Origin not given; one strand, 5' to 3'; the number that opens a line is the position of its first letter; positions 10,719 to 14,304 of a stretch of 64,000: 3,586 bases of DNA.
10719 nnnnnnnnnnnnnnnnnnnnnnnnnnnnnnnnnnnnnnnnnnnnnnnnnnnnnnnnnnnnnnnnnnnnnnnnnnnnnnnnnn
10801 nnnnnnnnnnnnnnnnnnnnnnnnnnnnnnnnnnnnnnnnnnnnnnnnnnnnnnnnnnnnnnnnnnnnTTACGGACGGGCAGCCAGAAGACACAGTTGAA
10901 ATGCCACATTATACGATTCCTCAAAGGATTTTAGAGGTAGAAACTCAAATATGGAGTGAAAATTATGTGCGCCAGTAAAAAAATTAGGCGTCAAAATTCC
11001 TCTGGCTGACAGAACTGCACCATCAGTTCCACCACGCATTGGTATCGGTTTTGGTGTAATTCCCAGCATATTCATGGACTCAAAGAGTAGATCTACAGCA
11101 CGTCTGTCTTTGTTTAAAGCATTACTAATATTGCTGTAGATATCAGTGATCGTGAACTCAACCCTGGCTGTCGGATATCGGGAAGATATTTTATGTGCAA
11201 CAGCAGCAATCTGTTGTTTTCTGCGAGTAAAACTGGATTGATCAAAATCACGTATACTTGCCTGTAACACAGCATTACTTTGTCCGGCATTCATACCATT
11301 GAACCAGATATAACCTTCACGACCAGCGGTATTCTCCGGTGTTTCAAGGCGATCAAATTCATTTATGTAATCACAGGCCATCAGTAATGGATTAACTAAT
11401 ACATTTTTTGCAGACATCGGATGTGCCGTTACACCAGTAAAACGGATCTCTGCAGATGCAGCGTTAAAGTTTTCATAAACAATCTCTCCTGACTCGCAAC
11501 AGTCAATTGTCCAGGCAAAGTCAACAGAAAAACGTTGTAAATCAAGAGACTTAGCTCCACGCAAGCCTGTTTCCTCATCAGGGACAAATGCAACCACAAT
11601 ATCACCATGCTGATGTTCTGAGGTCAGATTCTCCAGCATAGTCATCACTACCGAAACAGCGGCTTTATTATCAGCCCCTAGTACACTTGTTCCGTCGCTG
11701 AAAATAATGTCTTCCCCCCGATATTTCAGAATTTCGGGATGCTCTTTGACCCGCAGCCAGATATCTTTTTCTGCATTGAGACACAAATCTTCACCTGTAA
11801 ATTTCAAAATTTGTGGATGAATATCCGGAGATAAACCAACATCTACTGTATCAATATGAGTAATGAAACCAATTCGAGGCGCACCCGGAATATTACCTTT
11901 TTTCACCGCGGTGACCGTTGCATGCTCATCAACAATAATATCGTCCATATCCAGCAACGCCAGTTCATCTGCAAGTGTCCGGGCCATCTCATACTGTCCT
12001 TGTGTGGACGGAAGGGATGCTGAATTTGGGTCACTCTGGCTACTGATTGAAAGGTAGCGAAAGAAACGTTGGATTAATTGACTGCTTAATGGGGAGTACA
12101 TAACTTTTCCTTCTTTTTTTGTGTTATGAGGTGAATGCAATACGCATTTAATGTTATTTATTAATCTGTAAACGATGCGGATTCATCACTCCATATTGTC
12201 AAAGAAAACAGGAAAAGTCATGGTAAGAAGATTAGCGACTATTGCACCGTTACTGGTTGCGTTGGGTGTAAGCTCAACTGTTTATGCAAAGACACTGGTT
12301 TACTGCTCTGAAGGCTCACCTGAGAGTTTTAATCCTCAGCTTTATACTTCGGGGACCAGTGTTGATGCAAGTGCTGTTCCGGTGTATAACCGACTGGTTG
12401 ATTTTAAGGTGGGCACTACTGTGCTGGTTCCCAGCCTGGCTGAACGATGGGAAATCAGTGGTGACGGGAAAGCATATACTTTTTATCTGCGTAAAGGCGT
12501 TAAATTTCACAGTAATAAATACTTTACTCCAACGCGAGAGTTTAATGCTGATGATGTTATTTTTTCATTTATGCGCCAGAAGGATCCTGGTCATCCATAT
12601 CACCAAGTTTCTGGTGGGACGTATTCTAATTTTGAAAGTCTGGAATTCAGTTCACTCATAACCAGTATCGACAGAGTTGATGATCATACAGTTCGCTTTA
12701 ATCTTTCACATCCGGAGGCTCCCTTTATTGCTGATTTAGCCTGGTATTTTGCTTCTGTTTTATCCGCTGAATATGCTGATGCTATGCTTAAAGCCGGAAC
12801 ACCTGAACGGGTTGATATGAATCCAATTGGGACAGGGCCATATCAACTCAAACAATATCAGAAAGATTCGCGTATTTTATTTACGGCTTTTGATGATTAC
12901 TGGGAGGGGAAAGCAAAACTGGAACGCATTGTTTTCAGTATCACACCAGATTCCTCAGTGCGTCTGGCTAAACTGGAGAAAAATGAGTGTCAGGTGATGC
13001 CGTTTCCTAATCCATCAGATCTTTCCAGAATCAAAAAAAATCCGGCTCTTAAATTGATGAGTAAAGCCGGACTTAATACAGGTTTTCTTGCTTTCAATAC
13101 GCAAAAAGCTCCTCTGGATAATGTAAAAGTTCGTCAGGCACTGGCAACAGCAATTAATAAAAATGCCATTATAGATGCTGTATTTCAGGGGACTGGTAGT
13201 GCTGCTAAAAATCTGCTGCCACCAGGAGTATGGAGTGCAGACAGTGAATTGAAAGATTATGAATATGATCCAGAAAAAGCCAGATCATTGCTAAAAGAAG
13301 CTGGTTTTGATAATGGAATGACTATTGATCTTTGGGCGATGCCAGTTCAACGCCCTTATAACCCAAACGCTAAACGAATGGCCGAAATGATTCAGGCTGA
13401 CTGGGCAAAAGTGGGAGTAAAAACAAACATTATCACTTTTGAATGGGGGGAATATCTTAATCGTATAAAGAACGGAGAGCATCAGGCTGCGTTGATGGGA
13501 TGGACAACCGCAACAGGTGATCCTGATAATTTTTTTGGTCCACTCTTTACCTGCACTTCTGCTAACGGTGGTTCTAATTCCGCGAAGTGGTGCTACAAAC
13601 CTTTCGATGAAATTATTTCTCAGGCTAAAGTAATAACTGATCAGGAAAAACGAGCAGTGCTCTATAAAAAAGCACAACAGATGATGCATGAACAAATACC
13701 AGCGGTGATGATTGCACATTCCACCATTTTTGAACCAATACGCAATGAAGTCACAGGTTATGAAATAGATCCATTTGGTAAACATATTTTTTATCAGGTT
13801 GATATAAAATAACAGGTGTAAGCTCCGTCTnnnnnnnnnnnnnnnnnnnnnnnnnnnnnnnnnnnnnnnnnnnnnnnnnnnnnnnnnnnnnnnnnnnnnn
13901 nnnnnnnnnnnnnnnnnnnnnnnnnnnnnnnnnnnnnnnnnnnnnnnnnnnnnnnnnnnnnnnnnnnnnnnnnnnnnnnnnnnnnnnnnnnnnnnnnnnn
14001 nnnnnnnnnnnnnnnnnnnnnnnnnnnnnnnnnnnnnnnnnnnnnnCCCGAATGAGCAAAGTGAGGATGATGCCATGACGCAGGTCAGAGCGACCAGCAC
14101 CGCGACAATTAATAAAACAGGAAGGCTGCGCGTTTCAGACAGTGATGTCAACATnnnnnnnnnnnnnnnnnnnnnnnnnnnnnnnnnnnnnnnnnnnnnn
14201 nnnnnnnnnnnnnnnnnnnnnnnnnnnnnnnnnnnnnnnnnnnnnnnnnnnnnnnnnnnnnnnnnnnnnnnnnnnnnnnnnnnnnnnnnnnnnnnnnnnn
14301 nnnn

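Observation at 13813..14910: About 1.1 kb gap without long ORFs downstream of the DppA paralogue, containing an antisense pair of small ORFs and a hairpin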

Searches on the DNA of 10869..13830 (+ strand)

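Call 59: search_dna_similar(query=window:10869-13830:+, collection=ecoli_genomes, mode=near, max_rows=12)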
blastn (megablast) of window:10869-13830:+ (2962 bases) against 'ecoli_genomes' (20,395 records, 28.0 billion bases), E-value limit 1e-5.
Records with a match: 1; places in all: 1; records where one place covers at least 80% of the query: 1.
Genomes with a match: 1 of 5426; with a place that covers at least 80% of the query: 1. Places per genome that has any: lowest 1, median 1, highest 1. On chromosomes: 1 places; on plasmids: 0.
Best place of each record, by identity: >=99% 1.
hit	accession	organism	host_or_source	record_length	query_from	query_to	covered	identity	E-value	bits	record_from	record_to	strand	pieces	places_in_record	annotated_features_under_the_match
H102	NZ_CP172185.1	Escherichia coli strain GF60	chicken meat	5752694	1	2962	100%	99.9%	0e+0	5448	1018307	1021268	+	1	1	ABC transporter substrate-binding protein | pepT: peptidase T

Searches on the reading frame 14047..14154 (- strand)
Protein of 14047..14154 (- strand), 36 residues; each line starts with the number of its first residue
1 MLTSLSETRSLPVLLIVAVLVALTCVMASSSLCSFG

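Call 29: search_protein_families(library=ncbifam, max_evalue=10, proteins=[window:14047-14154:-])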
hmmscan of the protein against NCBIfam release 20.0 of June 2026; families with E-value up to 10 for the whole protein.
seq(36 aa): 0 families

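Call 30: search_protein_families(library=pfam, max_evalue=10, proteins=[window:14047-14154:-])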
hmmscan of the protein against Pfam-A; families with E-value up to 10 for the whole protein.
seq(36 aa): 0 families

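Call 57: search_protein_representatives(protein=window:14047-14154:-)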
Query: 36 residues. Proteins with E-value up to 0.001 (for the whole library): 1; up to 1e-10: 0; up to 1e-30: 0. The best 1 are listed.
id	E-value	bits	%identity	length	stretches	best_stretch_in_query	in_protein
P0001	4.3e-08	46.8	-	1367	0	-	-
